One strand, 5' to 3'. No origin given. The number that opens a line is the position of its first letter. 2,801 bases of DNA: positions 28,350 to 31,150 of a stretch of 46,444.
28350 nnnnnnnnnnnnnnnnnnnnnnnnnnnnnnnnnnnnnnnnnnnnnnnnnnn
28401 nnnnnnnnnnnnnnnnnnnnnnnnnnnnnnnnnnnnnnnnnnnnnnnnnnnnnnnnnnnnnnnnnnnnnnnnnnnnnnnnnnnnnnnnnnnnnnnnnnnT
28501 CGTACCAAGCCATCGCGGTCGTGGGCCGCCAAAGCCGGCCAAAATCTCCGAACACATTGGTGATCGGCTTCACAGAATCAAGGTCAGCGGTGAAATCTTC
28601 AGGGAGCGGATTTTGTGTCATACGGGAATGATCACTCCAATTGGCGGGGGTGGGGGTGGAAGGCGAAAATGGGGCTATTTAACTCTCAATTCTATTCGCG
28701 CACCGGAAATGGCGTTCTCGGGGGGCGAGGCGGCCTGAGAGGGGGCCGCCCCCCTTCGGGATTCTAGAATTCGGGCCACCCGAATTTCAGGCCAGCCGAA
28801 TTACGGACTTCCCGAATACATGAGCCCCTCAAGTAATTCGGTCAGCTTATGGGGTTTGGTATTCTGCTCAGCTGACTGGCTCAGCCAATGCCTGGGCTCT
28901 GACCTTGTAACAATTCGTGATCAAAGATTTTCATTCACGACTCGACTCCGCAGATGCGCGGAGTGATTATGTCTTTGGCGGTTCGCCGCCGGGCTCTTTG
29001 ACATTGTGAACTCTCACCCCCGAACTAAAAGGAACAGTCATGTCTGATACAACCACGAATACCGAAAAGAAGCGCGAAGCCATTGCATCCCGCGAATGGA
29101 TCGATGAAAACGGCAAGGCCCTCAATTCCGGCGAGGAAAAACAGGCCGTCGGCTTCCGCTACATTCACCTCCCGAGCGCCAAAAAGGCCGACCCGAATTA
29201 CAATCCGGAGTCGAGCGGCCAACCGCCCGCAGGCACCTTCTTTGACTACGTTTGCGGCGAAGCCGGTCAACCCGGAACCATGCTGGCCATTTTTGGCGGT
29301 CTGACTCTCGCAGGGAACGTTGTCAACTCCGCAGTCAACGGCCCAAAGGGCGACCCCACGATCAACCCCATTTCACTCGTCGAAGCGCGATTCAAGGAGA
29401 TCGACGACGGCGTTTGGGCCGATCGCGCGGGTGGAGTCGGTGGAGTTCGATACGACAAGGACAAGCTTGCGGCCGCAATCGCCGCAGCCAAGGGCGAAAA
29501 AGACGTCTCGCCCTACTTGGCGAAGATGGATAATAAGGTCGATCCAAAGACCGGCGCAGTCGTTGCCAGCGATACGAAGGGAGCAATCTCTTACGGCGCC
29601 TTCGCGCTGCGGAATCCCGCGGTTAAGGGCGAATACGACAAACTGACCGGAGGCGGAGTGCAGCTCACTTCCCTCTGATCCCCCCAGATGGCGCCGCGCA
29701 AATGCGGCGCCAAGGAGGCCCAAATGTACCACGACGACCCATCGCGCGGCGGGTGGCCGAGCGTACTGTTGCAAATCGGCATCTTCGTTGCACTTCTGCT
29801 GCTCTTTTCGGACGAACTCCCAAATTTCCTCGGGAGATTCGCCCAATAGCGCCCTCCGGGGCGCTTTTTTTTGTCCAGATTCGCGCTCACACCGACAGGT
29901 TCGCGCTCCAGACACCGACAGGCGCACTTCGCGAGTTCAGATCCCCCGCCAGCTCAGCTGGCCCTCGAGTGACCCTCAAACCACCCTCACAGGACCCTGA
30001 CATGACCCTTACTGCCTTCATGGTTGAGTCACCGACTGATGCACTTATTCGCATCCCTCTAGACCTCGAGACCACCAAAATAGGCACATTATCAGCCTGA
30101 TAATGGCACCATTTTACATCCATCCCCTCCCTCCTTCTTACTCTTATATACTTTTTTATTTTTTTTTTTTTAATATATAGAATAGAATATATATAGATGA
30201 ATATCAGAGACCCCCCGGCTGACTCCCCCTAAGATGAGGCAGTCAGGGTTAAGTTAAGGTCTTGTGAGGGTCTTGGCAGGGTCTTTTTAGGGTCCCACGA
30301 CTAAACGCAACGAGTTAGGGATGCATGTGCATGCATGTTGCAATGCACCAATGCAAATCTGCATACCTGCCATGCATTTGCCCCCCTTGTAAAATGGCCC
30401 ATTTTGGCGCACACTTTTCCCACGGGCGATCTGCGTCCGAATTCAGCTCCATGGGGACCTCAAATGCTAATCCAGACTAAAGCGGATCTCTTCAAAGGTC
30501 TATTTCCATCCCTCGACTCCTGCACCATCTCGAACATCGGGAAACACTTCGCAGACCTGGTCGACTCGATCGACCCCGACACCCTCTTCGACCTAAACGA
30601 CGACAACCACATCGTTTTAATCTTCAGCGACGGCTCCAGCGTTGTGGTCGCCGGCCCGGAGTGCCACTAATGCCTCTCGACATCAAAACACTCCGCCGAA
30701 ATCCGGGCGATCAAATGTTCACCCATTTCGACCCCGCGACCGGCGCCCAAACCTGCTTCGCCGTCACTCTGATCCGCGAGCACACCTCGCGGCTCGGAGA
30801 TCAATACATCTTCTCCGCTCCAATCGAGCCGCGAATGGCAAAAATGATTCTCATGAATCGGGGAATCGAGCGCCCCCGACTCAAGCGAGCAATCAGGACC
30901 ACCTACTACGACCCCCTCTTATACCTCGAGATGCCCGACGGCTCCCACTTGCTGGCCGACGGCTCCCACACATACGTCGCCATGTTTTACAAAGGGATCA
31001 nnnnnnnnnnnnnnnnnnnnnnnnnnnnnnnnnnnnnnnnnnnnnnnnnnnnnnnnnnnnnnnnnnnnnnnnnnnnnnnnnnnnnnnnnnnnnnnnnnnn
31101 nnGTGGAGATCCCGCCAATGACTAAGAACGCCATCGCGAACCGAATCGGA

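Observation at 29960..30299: Origin-like architecture: two inverted arrays of five 11-bp-phased iterons flanking a T-rich tract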

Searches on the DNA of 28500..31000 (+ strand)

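Call 3: search_dna_similar(query=window:29400-31000:+, collection=phages, mode=near)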
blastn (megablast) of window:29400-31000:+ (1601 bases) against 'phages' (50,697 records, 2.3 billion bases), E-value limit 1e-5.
No match.

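Call 83: search_rna_families(source=window, start=28500, end=30700, threshold=evalue, max_evalue=1)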
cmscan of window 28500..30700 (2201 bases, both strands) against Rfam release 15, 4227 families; matches with E-value up to 1: 2.
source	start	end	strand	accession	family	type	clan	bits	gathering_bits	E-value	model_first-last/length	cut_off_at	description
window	30341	30375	-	RF02750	ES003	Gene; sRNA;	-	22.4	37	0.17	1-53/53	no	ES003 sRNA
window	29819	29879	+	RF00519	suhB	Gene; sRNA;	CL00108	20.7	41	0.27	1-77/77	no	Makes More Granules Regulator RNA (mmgR)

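Call 122: search_dna_similar(query=window:29850-30460:+, collection=phages, mode=distant, max_evalue=0.01, max_rows=10)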
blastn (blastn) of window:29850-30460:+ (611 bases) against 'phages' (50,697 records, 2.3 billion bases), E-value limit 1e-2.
No match.

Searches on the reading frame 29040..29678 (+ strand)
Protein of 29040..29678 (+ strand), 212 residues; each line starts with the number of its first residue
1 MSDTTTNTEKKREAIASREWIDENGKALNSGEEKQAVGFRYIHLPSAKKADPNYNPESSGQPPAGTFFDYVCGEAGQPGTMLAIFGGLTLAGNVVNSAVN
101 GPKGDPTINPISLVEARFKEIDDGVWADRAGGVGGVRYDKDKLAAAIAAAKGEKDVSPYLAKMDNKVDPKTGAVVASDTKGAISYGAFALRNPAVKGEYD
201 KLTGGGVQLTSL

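Call 9: search_protein_families(library=phrogs, proteins=[window:29040-29678:+], max_evalue=0.01)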
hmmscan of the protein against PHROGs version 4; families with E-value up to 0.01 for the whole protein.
window:29040-29678:+ (212 aa): 0 families

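Call 10: search_protein_families(library=pfam, proteins=[window:29040-29678:+], max_evalue=0.01)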
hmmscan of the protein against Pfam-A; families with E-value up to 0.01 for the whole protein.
window:29040-29678:+ (212 aa): 0 families

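Call 30: find_related_loci(query=window:29040-29678:+, collection=viral_contigs, flank=6000)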
Query window:29040-29678:+ (212 aa) in viral_contigs; peptide patterns used: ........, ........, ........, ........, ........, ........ (x = any residue, [..] = any of these).
15 stretches matched a pattern, but none encodes a relative of the query by tblastn (E <= 1e-3).

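Call 58: find_encoding_contigs(protein=window:29040-29678:+, flank=3000, max_places=10)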
Protein window:29040-29678:+ (212 aa): 23 contigs read that carry it; 10 places shown.
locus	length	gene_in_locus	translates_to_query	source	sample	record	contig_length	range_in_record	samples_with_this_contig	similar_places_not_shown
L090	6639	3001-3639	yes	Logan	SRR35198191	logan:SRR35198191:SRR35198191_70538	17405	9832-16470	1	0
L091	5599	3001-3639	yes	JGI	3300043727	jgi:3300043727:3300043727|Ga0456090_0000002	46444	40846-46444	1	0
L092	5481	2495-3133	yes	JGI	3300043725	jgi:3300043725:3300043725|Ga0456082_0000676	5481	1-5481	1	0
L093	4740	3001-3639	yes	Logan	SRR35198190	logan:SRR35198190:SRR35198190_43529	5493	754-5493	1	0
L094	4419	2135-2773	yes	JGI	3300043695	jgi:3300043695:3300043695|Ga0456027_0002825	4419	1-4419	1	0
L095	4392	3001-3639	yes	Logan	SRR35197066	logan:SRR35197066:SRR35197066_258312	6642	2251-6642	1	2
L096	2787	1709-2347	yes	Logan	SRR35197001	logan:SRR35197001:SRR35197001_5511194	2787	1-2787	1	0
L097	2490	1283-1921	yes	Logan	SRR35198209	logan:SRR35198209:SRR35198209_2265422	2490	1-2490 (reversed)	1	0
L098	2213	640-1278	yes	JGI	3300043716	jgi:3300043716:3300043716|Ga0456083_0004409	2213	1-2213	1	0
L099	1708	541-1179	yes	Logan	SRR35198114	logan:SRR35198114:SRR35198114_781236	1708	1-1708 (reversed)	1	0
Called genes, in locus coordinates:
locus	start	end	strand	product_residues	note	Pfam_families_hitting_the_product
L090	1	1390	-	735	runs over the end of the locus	PF15892:BNR_4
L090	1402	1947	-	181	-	-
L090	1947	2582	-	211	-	-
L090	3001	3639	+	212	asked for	-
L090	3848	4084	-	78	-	-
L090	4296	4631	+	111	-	-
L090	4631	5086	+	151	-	-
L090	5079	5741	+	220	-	-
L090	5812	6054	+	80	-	-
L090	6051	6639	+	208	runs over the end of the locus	-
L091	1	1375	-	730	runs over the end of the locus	PF15892:BNR_4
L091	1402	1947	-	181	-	-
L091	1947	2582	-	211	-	-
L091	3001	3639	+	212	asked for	-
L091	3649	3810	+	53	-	-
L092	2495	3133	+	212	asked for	-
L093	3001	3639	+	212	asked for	-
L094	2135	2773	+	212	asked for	-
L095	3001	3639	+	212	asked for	-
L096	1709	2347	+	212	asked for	-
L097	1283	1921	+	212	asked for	-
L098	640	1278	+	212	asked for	-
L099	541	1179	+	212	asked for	-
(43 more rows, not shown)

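Call 77: find_homologous_proteins(query=window:29040-29678:+, max_evalue=1e-10)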
Query window:29040-29678:+ (212 aa): 218 proteins with E <= 1e-10 among 1246 candidates; the best 120 are listed.
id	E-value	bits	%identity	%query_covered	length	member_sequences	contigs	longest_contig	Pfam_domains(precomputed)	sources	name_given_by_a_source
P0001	1.5e-135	467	100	100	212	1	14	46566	-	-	-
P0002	2.2e-101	356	77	100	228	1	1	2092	-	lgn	-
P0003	1.8e-100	353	77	100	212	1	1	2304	-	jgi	jgi:hypothetical protein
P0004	4.6e-98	345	72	100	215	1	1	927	-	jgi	jgi:hypothetical protein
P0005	4.7e-98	345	74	100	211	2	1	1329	-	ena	-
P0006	5.5e-98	345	76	100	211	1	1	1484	-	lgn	-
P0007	3.3e-96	339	75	100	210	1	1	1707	-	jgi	jgi:hypothetical protein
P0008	4.9e-96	338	73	100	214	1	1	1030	-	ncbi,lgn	-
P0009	1.7e-94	333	74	100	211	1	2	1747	-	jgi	jgi:hypothetical protein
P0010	2.4e-94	333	73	100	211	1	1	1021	-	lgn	-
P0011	5.1e-94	332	72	100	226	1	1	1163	-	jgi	jgi:hypothetical protein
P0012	3.2e-92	326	72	100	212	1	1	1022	-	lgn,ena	-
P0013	5.9e-92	325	72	100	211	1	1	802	-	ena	-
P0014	4.1e-91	322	69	100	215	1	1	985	-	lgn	-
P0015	4.8e-90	319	69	100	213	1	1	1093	-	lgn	-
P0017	4.2e-89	316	69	100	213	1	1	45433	-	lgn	-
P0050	7.3e-83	295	66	100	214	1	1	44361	-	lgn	-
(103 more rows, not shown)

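Call 78: find_encoding_contigs(protein=P0003, flank=2500, max_places=3)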
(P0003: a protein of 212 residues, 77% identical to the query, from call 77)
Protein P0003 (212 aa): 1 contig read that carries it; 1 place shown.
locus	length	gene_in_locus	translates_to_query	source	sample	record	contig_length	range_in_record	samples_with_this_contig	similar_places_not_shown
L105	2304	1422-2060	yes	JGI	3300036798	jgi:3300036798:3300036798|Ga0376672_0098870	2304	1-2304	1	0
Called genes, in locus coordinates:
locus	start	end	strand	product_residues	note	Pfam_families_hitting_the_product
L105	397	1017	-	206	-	-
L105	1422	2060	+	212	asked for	-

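Call 79: find_encoding_contigs(protein=P0002, flank=2500, max_places=3)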
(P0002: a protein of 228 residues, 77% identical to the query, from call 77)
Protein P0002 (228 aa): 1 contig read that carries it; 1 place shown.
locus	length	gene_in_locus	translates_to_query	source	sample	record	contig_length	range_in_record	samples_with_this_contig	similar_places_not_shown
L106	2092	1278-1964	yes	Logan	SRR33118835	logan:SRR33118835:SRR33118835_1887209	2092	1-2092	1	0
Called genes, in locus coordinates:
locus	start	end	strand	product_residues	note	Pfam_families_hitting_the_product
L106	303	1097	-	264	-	-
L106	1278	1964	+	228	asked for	-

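Call 82: search_solved_structures(query=A2, max_evalue=1)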
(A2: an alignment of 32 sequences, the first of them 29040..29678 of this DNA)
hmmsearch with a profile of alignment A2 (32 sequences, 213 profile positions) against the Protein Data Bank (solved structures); distinct sequences matched with E-value up to 1: 2.
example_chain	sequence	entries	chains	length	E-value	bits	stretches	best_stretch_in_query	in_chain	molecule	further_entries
8crx_I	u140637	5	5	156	0.12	15.2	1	87-139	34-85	30S ribosomal protein S7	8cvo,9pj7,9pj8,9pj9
9e5c_5r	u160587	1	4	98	0.68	12.7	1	13-69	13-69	Dynein light chain roadblock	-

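Call 89: predict_structure(alignment_id=A2)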
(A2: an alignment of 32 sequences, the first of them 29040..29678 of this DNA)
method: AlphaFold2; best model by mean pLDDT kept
length: 212 residues; sequences in the alignment: 32
mean_pLDDT: 83.7   pTM: 0.55
mean pLDDT of the five models: 83.7, 82.1, 81.2, 80.0, 79.9
residues with pLDDT >= 90: 94; 70-90: 88; 50-70: 19; < 50: 11
segments of 3 or more residues with pLDDT < 50: 1-4, 130-134
pLDDT, mean of each block of 10 residues (from residue 1): 48 84 92 94 93 86 93 94 94 89 85 92 71 59 90 90 85 83 85 88 70 45
secondary structure, 60 per line:
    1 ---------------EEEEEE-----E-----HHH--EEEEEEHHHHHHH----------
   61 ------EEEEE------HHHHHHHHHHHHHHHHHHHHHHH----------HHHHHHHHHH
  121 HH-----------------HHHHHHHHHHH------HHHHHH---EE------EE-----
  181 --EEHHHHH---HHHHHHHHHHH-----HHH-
elements in order: E16-21 E38-43 H44-50 E67-71 H78-100 H111-122 H140-150 H157-162 H185-189 H193-203

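Call 91: fold_search(model_id=the predicted structure, library=pdb)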
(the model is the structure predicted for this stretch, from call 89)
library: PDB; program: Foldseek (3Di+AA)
matches with E <= 10: 30; with E <= 0.001: 0
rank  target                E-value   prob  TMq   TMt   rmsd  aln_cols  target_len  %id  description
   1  9fnu_B                1.7e+00  0.02  0.13  0.10  18.3       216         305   11  Structure of the mouse 8-oxoguanine DNA Glycosylase mOGG1 in complex with ligand TH13579 (released 2025-06-25)
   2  8qsy_PK               1.9e+00  0.01  0.13  0.08  24.4       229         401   14  Portal capsid interface of full Haloferax tailed virus 1. (released 2024-10-23)
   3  9c2d_J                2.9e+00  0.10  0.11  0.18   7.8        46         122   13  Bacteriophage Sf14 Capsid Icosahedral reconstruction (released 2025-02-05)
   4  8i0p_C                3.8e+00  0.13  0.21  0.06   6.6        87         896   13  The cryo-EM structure of human pre-Bact complex (released 2024-07-31)
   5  3jcr_B                4.0e+00  0.08  0.22  0.08  10.0       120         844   12  3D structure determination of the human*U4/U6.U5* tri-snRNP complex (released 2016-03-09)
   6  2nto                  4.3e+00  0.02  0.13  0.14  15.6       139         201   12  Structure of the Glutathione Transferase from Ochrobactrum anthropi in complex with glutathione (released 2007-09-25)
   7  8y6o_D                5.4e+00  0.06  0.23  0.07  10.5       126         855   12  Cryo-EM Structure of the human minor pre-B complex (pre-precatalytic spliceosome) U11 and tri-snRNP part (released 2024-03-20)
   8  6lt0_B                5.8e+00  0.03  0.21  0.13  11.1       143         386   13  cryo-EM structure of C9ORF72-SMCR8-WDR41 (released 2020-04-15)
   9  9i8c                  5.8e+00  0.01  0.12  0.08  26.2       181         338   13  GBSV1 portal protein without the N-terminal tail (released 2026-02-18)
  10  8jn1_A                5.8e+00  0.01  0.12  0.06  17.3       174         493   10  Cryo-EM structure of dengue virus serotype 3 strain EHIE46200Y19 in complex with human antibody DENV-115 IgG at 4 deg  (released 2024-06-12)
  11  7aek_3A               6.5e+00  0.01  0.11  0.04  21.4       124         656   11  Cryo-EM structure of an extracellular contractile injection system in marine bacterium Algoriphagus machipongonensis, (released 2022-02-16)
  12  7z5r_B                6.5e+00  0.01  0.12  0.09  19.1       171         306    9  Structure of the mouse 8-oxoguanine DNA Glycosylase mOGG1 in complex with ligand TH012035 (released 2023-03-22)
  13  9ncf_J                7.0e+00  0.08  0.11  0.18   5.9        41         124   17  Icosahedral capsid assembly of phage JohannRWettstein (Bas63) (released 2025-11-19)
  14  2cwq_C                7.4e+00  0.02  0.16  0.25  13.5       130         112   12  Crystal structure of conserved protein TTHA0727 from Thermus thermophilus HB8 (released 2005-12-23)
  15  7odf_A                7.4e+00  0.01  0.16  0.07  19.2       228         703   12  Structure of the mini-RNA-guided endonuclease CRISPR-Cas_phi3 (released 2021-07-21)
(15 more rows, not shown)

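Call 93: fold_search(model_id=the predicted structure, library=viral)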
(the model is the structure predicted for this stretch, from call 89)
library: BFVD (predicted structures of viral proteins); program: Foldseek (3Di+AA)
matches with E <= 10: 138; with E <= 0.001: 0
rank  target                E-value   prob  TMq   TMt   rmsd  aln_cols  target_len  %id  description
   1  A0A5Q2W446            1.2e-02  0.63  0.21  0.22  10.8       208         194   12  (no name in the UniProt tables at hand)
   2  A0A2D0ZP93            1.5e-02  0.35  0.20  0.23  16.8       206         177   12  (no name in the UniProt tables at hand)
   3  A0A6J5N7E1            8.5e-01  0.66  0.15  0.23   6.2        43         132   30  Uncharacterized protein [uncultured Caudovirales phage]
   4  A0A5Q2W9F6            8.5e-01  0.10  0.25  0.28  14.2       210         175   11  (no name in the UniProt tables at hand)
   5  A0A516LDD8            1.0e+00  0.08  0.13  0.20  10.0        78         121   24  (no name in the UniProt tables at hand)
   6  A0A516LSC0            1.3e+00  0.07  0.16  0.29  10.7       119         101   12  (no name in the UniProt tables at hand)
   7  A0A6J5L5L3            1.3e+00  0.02  0.13  0.07  18.6       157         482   16  Uncharacterized protein [uncultured Caudovirales phage]
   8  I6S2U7                1.7e+00  0.20  0.12  0.37   8.7        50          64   22  (no name in the UniProt tables at hand)
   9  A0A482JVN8            1.8e+00  0.03  0.16  0.15  20.7       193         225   11  (no name in the UniProt tables at hand)
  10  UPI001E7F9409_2       2.0e+00  0.03  0.16  0.06  18.1       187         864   17  (no name look-up for this kind of identifier)
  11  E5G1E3                2.1e+00  0.04  0.19  0.22  17.6       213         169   12  p32 protein (Fragment) [African swine fever virus]
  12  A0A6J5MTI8            2.1e+00  0.02  0.16  0.06  16.7       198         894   15  Zeta toxin domain containing protein [uncultured Caudovirales phage]
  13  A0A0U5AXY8            2.1e+00  0.01  0.11  0.08  21.1       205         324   12  Uncharacterized protein [Rosellinia necatrix megabirnavirus 2-W8]
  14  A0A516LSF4            2.3e+00  0.02  0.15  0.08  22.8       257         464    7  (no name in the UniProt tables at hand)
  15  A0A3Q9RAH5            2.6e+00  0.02  0.13  0.13  23.8       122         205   12  (no name in the UniProt tables at hand)
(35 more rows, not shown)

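Call 115: find_encoding_contigs(protein=P0017, flank=2500, max_places=2)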
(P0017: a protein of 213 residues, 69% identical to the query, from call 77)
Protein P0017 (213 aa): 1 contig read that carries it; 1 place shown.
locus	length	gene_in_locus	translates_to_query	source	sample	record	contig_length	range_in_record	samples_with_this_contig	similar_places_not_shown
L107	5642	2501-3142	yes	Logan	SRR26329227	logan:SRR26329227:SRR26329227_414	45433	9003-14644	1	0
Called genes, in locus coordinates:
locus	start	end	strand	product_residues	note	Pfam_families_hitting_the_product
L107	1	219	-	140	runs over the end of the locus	-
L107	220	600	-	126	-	-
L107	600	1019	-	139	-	-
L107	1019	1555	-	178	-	-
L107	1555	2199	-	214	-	-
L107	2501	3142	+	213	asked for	-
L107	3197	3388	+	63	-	-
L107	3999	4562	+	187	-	-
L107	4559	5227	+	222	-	-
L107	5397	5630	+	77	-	-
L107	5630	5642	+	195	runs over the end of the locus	-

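Call 116: find_encoding_contigs(protein=P0050, flank=2500, max_places=2)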
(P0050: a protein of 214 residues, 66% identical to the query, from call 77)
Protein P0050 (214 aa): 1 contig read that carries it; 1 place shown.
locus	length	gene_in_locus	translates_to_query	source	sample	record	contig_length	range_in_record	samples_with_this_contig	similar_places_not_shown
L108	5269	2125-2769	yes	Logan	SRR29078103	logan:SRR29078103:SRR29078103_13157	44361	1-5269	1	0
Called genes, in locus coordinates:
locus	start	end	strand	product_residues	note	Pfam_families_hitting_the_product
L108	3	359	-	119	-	?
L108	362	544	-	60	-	-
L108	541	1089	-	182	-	-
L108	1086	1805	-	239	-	-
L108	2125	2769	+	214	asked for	-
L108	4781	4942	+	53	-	-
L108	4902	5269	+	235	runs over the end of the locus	-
